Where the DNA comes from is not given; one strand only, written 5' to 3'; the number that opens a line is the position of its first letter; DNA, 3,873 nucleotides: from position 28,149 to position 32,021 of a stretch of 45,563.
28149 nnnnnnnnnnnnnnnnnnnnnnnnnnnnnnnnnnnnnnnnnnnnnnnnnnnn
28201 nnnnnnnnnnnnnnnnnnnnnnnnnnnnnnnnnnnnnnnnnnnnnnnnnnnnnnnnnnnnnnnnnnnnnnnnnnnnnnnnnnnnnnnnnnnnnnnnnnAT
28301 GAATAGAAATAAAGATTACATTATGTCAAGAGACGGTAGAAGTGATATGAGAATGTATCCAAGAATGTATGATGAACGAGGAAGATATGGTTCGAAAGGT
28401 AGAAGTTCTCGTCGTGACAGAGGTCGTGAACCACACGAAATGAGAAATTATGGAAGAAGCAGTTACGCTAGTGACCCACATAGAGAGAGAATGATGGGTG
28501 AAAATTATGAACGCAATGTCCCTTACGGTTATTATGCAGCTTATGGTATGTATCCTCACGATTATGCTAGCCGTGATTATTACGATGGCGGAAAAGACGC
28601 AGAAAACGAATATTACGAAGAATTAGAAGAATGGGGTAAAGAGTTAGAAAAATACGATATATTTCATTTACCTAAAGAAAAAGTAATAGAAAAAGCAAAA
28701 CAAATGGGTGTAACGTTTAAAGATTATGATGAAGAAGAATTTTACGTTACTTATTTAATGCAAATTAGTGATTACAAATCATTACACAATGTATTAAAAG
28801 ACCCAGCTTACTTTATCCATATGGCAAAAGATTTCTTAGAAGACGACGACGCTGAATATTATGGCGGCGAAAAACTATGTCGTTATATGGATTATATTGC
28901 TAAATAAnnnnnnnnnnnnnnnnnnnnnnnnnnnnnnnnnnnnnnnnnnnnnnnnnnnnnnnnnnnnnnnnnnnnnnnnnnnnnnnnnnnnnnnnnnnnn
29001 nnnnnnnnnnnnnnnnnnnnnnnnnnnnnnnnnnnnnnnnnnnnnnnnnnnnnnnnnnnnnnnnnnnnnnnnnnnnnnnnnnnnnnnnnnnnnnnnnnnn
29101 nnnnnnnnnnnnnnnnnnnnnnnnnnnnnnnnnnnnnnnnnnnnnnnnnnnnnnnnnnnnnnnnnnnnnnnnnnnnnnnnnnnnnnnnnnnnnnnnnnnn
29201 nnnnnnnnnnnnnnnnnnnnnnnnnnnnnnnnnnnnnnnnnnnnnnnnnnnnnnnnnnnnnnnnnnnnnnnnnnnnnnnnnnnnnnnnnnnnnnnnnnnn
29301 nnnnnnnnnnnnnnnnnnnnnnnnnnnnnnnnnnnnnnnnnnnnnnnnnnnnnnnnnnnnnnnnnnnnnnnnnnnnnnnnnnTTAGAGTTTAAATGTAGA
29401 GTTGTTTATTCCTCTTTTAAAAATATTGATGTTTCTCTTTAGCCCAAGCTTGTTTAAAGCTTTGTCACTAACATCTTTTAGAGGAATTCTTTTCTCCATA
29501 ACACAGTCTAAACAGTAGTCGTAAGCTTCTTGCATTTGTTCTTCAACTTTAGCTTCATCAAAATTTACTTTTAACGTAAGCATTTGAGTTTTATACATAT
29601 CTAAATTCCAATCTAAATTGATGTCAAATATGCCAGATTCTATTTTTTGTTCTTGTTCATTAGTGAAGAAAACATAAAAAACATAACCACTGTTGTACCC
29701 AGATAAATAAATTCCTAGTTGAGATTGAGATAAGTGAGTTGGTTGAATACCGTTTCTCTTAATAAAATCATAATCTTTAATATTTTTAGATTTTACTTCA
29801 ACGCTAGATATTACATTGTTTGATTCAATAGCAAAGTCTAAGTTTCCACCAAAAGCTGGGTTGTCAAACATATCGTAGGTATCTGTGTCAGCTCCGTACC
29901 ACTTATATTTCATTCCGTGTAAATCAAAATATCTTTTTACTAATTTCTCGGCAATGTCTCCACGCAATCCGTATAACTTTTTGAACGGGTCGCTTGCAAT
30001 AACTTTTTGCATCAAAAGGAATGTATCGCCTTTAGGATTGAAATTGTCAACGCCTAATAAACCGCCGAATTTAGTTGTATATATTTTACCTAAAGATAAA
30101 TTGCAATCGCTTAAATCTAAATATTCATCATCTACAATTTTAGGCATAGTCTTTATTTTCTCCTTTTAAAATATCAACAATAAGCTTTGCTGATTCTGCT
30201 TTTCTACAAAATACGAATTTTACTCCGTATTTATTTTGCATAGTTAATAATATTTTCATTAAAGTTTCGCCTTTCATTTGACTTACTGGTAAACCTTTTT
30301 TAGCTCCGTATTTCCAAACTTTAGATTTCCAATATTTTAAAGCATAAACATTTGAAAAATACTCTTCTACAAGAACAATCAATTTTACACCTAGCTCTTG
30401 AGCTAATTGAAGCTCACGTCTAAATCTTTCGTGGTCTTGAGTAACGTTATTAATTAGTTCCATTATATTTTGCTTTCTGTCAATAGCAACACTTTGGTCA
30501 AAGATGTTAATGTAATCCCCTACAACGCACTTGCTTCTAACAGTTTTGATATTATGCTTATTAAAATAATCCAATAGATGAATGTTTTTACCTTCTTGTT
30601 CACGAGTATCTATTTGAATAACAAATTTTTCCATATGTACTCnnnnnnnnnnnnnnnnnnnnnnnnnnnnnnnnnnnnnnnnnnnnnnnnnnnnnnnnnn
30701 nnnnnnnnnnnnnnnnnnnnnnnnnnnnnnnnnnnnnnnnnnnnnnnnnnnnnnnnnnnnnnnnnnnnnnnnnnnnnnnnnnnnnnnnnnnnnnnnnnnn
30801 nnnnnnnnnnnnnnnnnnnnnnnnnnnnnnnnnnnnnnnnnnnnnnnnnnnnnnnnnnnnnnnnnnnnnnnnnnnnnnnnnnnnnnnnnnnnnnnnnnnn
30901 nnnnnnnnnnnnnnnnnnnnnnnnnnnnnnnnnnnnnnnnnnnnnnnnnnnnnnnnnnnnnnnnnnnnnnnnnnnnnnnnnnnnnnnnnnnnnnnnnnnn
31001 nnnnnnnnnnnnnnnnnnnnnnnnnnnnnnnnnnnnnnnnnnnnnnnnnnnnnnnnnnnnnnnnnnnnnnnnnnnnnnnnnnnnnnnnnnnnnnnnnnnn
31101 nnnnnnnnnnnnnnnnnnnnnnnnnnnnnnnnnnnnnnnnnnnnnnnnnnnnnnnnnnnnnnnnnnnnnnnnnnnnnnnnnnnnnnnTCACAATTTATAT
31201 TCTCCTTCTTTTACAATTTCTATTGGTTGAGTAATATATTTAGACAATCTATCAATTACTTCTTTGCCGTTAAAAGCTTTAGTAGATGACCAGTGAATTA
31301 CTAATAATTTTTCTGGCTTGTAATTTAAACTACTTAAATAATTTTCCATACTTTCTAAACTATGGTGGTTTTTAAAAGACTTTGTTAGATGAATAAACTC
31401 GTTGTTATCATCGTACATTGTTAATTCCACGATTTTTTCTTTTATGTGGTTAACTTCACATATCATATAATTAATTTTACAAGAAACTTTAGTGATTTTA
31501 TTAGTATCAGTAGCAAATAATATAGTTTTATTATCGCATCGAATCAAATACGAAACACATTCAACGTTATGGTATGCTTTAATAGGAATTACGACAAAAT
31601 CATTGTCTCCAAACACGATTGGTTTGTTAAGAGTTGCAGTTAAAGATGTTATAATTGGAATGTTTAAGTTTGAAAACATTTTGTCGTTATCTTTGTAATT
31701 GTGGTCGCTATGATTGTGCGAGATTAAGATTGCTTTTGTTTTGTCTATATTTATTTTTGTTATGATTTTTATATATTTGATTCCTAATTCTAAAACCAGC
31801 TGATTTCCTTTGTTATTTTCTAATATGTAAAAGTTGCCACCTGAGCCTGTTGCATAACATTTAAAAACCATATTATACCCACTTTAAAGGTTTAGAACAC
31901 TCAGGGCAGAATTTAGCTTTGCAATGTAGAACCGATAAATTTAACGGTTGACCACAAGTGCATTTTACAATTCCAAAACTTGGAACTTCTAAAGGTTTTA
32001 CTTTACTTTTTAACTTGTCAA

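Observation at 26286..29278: Accessory operon of low-complexity proteins plus a C1q/BclA-C-like protein and a mini Cys/His hydrolase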

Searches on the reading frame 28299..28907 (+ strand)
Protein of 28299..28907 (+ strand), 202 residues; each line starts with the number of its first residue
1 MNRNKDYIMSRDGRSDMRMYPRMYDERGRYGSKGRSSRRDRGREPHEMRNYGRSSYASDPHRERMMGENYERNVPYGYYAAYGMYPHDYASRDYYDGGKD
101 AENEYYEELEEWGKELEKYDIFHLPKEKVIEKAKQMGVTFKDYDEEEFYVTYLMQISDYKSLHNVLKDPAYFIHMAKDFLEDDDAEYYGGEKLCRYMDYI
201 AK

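Call 4: search_protein_families(library=pfam, proteins=[window:28299-28907:+], max_evalue=1)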
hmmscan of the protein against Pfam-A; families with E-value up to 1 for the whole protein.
window:28299-28907:+ (202 aa): 0 families

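Call 5: search_protein_families(library=phrogs, proteins=[window:28299-28907:+], max_evalue=0.1)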
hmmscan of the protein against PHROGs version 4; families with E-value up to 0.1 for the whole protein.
window:28299-28907:+ (202 aa): 0 families

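Call 40: search_protein_families(library=pfam, alignment_id=A6, max_evalue=0.1)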
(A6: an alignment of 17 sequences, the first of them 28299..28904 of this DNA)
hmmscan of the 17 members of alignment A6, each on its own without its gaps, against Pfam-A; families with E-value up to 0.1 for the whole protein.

A. member 1, window:28299-28904:+ (202 aa): 0 families

B. families by the number of members that match (of 17 scanned): 4 families
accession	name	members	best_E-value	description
PF25223.1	DUF7841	15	2.1e-31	Domain of unknown function (DUF7841)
PF18362.6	THB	1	0.0028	Tri-helix bundle domain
PF04695.18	Pex14_N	1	0.023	Pex14 N-terminal domain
PF13551.12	HTH_29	1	0.064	Winged helix-turn helix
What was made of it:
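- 28299..28907 (+): E: R/Y/D/M/G-rich disordered N-half with a degenerate DERGRYG motif, plus a C-terminal DUF7841-type helical domain. 15 of 17 family members hit Pfam DUF7841, best 2e-31 (call 40).
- On DUF7841 (PF25223): The window's E gives no hit at E <= 0.1, but 15 of 17 aligned family members do, with a best E of 2e-31 (call 40).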

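Call 42: search_solved_structures(query=A6, max_evalue=10, show_alignments=2)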
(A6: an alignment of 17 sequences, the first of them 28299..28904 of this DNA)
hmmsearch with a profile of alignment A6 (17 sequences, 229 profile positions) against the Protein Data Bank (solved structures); distinct sequences matched with E-value up to 10: 0.

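Call 58: search_protein_families(library=ncbifam, proteins=[window:28299-28904:+], max_evalue=0.5)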
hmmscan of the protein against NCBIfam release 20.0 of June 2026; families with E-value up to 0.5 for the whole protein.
window:28299-28904:+ (202 aa): 0 families

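Call 61: search_protein_families(library=padloc, proteins=[window:28299-28904:+], max_evalue=0.1)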
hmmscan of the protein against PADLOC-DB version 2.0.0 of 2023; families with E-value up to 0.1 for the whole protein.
window:28299-28904:+ (202 aa): 1 family
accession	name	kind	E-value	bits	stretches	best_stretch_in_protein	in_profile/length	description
PDLC01253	Cas7c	-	0.04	11.7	1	52-93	123-162/230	CAS-I-C; effector_G7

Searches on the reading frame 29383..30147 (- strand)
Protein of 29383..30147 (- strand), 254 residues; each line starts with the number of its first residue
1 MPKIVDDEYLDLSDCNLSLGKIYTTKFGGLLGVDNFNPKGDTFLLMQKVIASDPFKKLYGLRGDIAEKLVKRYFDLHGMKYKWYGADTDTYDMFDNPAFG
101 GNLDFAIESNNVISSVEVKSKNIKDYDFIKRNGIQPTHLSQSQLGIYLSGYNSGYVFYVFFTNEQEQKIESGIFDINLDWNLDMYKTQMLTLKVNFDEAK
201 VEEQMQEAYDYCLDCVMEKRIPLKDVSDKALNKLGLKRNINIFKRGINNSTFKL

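Call 9: search_protein_families(library=phrogs, proteins=[window:29383-30147:-], max_evalue=0.001)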
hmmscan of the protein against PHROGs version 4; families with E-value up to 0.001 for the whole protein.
window:29383-30147:- (254 aa): 1 family
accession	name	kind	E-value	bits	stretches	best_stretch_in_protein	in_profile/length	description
phrog_434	-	DNA, RNA and nucleotide metabolism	0.00043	20.6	1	30-163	76-208/372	RecE-like recombination exonuclease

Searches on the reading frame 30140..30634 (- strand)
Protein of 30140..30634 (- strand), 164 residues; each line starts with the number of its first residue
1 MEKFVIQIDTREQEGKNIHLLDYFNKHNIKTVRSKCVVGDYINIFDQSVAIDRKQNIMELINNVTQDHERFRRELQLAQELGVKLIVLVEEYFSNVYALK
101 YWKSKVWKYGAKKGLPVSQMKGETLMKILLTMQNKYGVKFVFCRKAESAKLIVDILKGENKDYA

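Call 9: search_protein_families(library=phrogs, proteins=[window:30140-30634:-], max_evalue=0.001)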
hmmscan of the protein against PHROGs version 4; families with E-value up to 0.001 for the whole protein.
window:30140-30634:- (164 aa): 1 family
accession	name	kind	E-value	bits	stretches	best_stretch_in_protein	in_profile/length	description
phrog_3490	-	DNA, RNA and nucleotide metabolism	6.7e-35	121.6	1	2-163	7-169/175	ERCC4-type nuclease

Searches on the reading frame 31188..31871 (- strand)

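Call 9: search_protein_families(library=phrogs, proteins=[window:31188-31871:-], max_evalue=0.001)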
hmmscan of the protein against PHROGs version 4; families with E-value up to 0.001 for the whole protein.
window:31188-31871:- (227 aa): 1 family
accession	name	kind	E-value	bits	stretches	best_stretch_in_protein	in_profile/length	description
phrog_392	-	other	6.1e-30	105.9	1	1-199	6-226/348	metal-dependent hydrolase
